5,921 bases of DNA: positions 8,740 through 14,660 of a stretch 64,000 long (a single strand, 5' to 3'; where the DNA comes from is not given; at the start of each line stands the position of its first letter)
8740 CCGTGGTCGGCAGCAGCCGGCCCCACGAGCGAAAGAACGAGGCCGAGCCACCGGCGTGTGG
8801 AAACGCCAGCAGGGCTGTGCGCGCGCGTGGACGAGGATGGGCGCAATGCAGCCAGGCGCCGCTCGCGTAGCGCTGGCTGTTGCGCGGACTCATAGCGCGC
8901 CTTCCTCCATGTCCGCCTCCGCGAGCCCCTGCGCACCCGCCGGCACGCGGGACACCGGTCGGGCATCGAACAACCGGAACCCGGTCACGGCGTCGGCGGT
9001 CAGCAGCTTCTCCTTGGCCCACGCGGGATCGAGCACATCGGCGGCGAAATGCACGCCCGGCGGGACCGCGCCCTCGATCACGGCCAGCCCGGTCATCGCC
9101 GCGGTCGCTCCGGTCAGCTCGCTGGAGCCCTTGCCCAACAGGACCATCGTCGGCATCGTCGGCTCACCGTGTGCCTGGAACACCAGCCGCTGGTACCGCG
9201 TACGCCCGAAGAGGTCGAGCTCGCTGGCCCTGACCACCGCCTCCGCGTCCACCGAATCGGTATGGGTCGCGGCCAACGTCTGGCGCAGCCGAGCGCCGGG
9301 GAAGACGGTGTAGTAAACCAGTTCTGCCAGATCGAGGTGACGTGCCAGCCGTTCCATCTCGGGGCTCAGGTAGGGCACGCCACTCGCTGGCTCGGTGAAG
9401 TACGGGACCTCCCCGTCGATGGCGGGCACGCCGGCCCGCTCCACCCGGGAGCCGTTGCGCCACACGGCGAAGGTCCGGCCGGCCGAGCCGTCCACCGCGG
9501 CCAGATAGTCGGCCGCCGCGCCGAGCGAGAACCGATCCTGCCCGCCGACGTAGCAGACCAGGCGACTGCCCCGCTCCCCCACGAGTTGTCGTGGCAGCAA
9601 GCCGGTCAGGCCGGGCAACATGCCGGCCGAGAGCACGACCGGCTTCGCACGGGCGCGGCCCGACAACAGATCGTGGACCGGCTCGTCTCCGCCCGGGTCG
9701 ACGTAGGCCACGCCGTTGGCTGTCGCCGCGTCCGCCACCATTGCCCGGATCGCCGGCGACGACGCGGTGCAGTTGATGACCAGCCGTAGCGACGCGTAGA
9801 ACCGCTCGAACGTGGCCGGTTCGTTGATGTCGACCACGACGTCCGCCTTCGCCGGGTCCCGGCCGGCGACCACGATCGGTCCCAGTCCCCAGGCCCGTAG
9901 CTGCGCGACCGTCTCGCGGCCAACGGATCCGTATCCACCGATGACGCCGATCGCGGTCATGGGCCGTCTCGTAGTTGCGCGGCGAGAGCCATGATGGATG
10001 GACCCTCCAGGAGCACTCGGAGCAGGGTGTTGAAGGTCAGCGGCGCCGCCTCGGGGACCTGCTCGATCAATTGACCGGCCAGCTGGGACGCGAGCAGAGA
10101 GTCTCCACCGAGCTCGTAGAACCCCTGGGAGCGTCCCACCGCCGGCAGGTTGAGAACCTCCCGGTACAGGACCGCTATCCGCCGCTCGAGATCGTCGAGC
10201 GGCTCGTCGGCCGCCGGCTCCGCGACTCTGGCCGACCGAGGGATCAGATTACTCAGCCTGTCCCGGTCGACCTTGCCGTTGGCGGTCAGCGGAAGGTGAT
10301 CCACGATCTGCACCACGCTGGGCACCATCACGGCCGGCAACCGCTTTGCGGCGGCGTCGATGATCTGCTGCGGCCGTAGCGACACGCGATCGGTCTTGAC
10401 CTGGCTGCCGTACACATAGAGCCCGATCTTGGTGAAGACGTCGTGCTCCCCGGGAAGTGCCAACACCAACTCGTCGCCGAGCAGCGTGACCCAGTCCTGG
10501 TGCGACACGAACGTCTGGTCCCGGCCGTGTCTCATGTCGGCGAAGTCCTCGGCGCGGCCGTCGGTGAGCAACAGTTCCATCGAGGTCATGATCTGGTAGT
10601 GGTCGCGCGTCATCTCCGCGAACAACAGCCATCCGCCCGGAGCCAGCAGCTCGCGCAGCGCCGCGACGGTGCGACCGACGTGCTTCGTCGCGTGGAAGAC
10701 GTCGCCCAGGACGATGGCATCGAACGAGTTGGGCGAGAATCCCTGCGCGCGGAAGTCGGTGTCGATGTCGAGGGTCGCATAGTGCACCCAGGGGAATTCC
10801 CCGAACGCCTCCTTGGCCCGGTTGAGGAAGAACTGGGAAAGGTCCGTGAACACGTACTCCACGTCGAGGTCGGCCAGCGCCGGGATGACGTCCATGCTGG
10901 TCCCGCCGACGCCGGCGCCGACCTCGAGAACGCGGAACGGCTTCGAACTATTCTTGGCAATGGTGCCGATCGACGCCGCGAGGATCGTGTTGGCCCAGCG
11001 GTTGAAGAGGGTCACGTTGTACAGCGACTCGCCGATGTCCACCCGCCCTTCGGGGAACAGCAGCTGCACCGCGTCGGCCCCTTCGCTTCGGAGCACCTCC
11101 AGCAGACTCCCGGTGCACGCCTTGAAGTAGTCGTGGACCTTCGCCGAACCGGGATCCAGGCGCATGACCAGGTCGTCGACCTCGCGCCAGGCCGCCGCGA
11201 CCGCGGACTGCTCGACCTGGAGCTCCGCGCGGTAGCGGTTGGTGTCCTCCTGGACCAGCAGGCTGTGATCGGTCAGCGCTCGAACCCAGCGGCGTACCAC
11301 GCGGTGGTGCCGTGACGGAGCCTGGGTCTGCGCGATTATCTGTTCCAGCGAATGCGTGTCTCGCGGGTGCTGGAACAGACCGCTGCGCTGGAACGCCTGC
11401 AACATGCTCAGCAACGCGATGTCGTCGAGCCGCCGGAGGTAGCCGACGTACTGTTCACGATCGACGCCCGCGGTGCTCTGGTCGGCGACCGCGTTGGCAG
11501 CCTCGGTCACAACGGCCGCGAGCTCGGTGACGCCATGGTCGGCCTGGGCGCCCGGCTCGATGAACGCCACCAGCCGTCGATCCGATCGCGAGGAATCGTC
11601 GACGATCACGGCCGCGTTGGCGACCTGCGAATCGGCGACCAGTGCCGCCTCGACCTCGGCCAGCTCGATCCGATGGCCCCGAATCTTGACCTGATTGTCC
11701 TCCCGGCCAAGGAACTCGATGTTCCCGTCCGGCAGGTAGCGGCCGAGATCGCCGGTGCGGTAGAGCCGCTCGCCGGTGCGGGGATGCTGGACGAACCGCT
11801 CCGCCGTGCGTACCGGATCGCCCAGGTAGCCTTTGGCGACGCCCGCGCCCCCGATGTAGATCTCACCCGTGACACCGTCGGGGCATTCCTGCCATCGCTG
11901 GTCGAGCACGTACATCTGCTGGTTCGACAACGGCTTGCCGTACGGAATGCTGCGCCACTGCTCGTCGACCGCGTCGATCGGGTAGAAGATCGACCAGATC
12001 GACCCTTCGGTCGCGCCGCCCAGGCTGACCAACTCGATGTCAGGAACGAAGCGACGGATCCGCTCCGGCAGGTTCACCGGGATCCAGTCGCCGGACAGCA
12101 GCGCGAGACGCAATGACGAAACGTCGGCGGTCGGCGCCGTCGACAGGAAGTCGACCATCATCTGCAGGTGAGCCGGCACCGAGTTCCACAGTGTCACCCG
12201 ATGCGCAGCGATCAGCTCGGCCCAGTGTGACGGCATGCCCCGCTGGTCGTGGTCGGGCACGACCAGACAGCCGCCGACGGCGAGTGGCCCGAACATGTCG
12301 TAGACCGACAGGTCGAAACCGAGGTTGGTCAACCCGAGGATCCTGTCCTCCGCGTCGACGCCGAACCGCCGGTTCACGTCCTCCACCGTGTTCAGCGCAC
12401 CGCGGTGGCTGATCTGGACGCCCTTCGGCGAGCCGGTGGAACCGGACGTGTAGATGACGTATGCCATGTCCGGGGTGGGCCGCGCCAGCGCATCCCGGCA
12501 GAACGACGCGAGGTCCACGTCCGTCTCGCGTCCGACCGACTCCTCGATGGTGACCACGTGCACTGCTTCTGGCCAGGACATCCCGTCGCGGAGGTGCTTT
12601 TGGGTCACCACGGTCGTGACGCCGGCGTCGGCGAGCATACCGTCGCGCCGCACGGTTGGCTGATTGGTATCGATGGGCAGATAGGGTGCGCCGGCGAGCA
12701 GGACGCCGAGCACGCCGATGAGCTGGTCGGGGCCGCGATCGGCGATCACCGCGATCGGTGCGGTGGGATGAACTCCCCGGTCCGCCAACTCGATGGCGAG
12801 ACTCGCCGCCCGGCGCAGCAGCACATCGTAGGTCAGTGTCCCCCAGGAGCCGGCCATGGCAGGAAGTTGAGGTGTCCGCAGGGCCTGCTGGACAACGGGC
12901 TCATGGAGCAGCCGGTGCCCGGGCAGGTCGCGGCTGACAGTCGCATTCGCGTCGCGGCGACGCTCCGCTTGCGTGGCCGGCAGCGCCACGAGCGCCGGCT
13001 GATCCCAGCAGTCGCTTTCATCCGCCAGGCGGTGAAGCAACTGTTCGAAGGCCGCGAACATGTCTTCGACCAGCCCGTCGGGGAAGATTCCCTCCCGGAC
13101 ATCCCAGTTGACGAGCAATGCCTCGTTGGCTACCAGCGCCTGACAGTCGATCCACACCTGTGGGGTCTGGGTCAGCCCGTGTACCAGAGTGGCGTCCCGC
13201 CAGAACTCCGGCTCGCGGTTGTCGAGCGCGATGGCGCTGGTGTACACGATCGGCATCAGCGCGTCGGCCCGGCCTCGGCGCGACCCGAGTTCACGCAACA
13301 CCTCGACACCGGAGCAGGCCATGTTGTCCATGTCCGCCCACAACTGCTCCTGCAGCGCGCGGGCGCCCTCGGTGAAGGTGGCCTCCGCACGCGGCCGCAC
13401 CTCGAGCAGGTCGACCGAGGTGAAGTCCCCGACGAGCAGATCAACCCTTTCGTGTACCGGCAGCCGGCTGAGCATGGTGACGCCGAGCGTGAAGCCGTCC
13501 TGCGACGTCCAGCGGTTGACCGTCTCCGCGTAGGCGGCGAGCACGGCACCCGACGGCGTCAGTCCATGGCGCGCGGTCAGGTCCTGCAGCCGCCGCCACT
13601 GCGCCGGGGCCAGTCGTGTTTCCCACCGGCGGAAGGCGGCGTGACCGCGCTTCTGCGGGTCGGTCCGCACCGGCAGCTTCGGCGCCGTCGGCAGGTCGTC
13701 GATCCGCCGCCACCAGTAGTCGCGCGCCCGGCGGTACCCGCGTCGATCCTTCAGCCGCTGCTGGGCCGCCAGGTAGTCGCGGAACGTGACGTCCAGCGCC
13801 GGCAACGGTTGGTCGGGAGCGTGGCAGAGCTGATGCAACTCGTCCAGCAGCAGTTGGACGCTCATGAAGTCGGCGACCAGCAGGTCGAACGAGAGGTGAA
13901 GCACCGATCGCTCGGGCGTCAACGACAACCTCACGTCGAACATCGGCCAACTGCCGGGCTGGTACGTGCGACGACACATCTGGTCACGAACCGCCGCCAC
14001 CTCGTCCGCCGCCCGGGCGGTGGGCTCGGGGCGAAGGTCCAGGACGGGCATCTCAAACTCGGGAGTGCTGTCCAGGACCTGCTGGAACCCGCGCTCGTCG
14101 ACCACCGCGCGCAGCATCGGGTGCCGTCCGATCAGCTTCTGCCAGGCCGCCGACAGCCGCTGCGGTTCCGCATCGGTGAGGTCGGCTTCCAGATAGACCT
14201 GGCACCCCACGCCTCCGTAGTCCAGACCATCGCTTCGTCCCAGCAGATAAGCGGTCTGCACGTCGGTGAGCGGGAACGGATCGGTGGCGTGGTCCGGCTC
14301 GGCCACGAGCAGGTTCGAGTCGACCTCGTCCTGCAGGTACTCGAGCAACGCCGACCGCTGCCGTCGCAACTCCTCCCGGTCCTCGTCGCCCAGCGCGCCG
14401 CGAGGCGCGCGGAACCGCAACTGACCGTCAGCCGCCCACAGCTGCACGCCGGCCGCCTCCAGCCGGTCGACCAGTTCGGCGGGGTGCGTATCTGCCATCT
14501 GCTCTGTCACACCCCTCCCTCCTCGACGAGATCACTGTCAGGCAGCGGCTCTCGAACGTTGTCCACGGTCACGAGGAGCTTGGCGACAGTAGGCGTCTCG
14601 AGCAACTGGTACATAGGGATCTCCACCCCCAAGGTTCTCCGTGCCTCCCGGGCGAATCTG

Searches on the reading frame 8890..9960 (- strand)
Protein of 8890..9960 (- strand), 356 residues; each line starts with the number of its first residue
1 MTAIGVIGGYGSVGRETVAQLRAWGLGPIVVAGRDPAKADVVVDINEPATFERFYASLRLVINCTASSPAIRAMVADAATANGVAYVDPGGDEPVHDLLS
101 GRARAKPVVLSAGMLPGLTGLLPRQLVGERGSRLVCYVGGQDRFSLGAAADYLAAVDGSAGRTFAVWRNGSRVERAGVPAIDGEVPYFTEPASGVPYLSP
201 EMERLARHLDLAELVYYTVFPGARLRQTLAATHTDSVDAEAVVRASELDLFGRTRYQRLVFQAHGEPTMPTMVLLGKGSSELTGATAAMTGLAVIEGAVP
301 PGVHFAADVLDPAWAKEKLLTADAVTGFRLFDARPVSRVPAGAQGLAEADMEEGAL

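Call 9: search_protein_families(library=pfam, proteins=[window:8890-9960:-], max_evalue=0.001)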
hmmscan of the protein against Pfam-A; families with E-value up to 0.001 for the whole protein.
window:8890-9960:- (356 aa): 1 family
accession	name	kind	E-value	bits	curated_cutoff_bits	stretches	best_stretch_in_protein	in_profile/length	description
PF03435.24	Sacchrp_dh_NADP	-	0.0002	22.1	25.1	0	5-89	2-98/129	Saccharopine dehydrogenase NADP binding domain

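Call 48: search_protein_families(library=ncbifam, proteins=[window:8890-9960:-], max_evalue=0.001)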
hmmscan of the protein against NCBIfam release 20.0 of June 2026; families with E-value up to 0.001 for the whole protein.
window:8890-9960:- (356 aa): 0 families

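Call 68: search_solved_structures(query=window:8890-9960:-, max_evalue=0.01)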
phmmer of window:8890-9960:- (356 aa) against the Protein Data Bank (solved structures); distinct sequences matched with E-value up to 0.01: 0.

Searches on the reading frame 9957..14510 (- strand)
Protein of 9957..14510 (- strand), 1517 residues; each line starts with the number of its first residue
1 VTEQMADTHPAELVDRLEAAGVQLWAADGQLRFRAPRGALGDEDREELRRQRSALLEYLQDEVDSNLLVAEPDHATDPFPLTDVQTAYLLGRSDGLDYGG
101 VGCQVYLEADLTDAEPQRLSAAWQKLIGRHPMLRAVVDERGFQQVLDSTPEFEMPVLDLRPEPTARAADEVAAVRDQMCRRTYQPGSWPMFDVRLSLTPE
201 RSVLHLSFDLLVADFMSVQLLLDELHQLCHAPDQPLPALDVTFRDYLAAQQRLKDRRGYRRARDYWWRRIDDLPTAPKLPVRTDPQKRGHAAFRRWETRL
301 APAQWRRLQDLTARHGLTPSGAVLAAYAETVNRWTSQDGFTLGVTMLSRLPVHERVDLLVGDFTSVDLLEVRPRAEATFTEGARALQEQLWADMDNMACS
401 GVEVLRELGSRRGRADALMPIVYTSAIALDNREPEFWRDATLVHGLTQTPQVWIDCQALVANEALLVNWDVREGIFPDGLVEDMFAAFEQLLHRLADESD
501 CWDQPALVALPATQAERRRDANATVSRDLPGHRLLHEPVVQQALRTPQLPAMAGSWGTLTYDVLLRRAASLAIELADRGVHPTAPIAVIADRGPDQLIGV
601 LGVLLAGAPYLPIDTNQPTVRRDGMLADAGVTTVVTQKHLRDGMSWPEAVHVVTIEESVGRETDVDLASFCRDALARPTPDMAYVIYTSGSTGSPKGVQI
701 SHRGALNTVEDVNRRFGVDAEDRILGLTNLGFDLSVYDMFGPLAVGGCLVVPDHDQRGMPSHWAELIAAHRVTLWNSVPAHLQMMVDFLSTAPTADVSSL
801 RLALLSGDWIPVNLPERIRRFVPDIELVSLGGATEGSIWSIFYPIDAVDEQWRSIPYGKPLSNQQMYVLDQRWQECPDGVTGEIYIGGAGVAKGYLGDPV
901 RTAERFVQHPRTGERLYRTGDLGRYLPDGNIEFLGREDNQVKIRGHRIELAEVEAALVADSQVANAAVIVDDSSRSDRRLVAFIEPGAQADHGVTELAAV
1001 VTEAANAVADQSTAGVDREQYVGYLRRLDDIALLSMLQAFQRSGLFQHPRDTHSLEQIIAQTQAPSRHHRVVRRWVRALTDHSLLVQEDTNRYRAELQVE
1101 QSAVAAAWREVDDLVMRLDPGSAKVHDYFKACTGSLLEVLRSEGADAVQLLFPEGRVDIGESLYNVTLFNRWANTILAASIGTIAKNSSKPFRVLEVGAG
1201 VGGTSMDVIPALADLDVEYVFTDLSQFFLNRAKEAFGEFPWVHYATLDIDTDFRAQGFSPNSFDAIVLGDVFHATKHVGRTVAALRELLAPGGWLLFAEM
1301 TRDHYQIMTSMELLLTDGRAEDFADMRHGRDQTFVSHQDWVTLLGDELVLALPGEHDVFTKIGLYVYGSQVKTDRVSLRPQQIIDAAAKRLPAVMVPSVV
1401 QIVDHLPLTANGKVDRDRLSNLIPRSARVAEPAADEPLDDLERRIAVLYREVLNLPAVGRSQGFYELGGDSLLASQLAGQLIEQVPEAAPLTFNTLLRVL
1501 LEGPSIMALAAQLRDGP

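Call 9: search_protein_families(library=pfam, proteins=[window:9957-14510:-], max_evalue=0.001)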
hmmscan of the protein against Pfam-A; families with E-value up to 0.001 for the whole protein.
window:9957-14510:- (1517 aa): 9 families
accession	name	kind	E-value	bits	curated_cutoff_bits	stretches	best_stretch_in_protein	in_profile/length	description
PF00501.34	AMP-binding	-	8.5e-80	268.8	29.9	1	541-896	3-384/384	AMP-binding enzyme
PF00668.25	Condensation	-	1e-26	94.1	30.6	1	114-399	39-329/456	Condensation domain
PF08242.18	Methyltransf_12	-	4e-17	63.2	30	1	1195-1295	1-98/98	Methyltransferase domain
PF18563.6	TubC_N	-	1.9e-13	50.7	26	1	12-60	3-51/52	TubC N-terminal docking domain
PF13489.12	Methyltransf_23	-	1.1e-09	38.6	27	1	1171-1330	3-136/164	Methyltransferase domain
PF13193.12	AMP-binding_C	-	1.2e-09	39.4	24.5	1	1379-1413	42-76/76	AMP-binding enzyme C-terminal domain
PF08241.18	Methyltransf_11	-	1.7e-08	35.4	21.2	1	1195-1297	1-95/95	Methyltransferase domain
PF13649.12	Methyltransf_25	-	8.3e-08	33.3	27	1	1194-1293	1-97/97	Methyltransferase domain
PF00550.31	PP-binding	-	0.00022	21.9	20.8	1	1444-1485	2-45/67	Phosphopantetheine attachment site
